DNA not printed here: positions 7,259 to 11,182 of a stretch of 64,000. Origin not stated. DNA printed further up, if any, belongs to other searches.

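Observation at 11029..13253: Septu-like ATPase + HNH pair translationally coupled inside a type 2 BREX operon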

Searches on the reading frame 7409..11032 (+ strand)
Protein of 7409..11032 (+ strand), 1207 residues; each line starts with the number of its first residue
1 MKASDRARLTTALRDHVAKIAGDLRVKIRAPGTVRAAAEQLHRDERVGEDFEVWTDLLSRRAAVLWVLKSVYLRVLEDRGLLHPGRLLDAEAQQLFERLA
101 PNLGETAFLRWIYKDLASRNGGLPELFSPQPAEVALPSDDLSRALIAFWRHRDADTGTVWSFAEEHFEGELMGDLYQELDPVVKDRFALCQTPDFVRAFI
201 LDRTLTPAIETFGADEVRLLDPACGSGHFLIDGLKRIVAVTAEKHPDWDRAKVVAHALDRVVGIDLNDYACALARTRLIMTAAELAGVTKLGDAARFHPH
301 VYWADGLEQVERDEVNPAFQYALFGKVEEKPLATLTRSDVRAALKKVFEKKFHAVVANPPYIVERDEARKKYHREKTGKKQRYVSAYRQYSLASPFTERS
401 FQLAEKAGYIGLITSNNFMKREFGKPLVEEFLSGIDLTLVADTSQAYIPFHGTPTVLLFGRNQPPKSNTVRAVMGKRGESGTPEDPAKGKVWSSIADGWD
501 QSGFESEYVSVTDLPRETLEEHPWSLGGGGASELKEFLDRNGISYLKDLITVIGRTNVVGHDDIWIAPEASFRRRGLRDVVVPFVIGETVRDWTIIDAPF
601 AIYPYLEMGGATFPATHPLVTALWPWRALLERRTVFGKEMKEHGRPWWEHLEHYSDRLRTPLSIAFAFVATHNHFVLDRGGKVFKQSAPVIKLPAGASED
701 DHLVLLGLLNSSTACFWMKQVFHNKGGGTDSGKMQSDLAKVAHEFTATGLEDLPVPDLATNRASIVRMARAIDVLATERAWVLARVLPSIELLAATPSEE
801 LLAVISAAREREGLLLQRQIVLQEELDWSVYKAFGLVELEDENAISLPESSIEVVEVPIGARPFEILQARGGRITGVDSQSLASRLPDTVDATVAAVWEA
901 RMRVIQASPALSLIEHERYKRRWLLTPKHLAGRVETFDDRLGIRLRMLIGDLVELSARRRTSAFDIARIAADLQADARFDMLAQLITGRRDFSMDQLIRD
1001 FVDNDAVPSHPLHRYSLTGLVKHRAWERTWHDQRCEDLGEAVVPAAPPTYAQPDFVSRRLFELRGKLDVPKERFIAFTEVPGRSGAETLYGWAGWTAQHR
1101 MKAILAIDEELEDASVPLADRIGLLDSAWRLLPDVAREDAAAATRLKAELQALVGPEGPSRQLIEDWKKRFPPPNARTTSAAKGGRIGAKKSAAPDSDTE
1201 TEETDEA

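Call 4: search_protein_families(library=pfam, proteins=[window:7409-11032:+], max_evalue=0.01)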
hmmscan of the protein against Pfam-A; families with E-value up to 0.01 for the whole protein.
window:7409-11032:+ (1207 aa): 4 families
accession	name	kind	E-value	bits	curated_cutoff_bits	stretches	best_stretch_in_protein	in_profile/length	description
PF22654.1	DUF7008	-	6.9e-58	196.9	42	1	820-1113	2-294/368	Domain of unknown function (DUF7008)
PF07669.17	Eco57I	-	1.7e-19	71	25.3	1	261-429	3-148/171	Eco57I restriction-modification methylase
PF20473.4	MmeI_Mtase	-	1.7e-08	34.4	27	1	216-283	20-87/259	MmeI, DNA-methyltransferase domain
PF02384.22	N6_Mtase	-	3.1e-06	27.2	20.4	1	217-421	48-190/311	N-6 DNA Methylase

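Call 5: search_protein_families(library=padloc, proteins=[window:7409-11032:+], max_evalue=0.001)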
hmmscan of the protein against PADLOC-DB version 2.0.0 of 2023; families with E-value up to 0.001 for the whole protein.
window:7409-11032:+ (1207 aa): 39 families (the best 25 are shown)
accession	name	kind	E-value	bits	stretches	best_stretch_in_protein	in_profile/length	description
PDLC02529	PglX|PglXI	-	0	1049.5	1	5-1138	3-1137/1189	PglX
PDLC03617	REase_MTase_IIG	-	1.6e-191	636.8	1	8-1107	6-1102/1183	Type IIG restriction enzyme-methyltransferase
PDLC02536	PglX|PglXI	-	3.3e-66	222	2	640-1039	1-376/560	PglX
PDLC03630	REase_MTase_IIG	-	1e-13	48.1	1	169-310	351-494/1100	Type IIG restriction enzyme-methyltransferase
PDLC02521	PglX|PglXI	-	1.3e-13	47.9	2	345-420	475-544/1174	PglX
PDLC02525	PglX|PglXI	-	2.4e-13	47.6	2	210-308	278-372/607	PglX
PDLC03335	MTase_II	-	6.6e-13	46.2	2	176-272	68-152/607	Type II methyltransferase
PDLC03604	REase_MTase_IIG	-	6.8e-13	45.6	1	349-428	532-612/1011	Type IIG restriction enzyme-methyltransferase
PDLC03313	MTase_II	-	9.4e-13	45.5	1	349-443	142-232/563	Type II methyltransferase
PDLC03612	REase_MTase_IIG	-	1.8e-11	41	1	352-444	807-895/1247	Type IIG restriction enzyme-methyltransferase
PDLC03338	MTase_II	-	1.6e-09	35.1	1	216-313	155-244/604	Type II methyltransferase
PDLC03631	REase_MTase_IIG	-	1.7e-09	34.2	1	209-380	337-495/1086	Type IIG restriction enzyme-methyltransferase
PDLC02528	PglX|PglXI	-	2.7e-09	33.4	1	215-286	290-361/1125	PglX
PDLC03600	REase_MTase_IIG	-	3.5e-09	33.2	2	213-283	298-367/1205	Type IIG restriction enzyme-methyltransferase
PDLC03625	REase_MTase_IIG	-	6.9e-08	28.7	1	190-282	408-491/1109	Type IIG restriction enzyme-methyltransferase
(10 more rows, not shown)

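Call 6: search_protein_families(library=ncbifam, proteins=[window:7409-11032:+], max_evalue=0.001)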
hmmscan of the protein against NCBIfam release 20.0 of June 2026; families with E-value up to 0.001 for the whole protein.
window:7409-11032:+ (1207 aa): 4 families
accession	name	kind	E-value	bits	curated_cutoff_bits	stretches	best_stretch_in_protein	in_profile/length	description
NF033451.1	BREX_2_MTaseX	equivalog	2.8e-275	916.3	400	1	9-1133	2-1136/1185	BREX-2 system adenine-specific DNA-methyltransferase PglX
NF033452.1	BREX_1_MTaseX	exception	1.3e-15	56.3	500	2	343-431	499-581/1210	BREX-1 system adenine-specific DNA-methyltransferase PglX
NF033455.1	BREX_6_MTaseX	exception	3.7e-13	47.9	900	2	215-286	328-404/1319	BREX-6 system adenine-specific DNA-methyltransferase PglX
NF033454.1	BREX_5_MTaseX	exception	4.9e-06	24.4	900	1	213-282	299-368/1404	BREX-5 system adenine-specific DNA-methyltransferase PglX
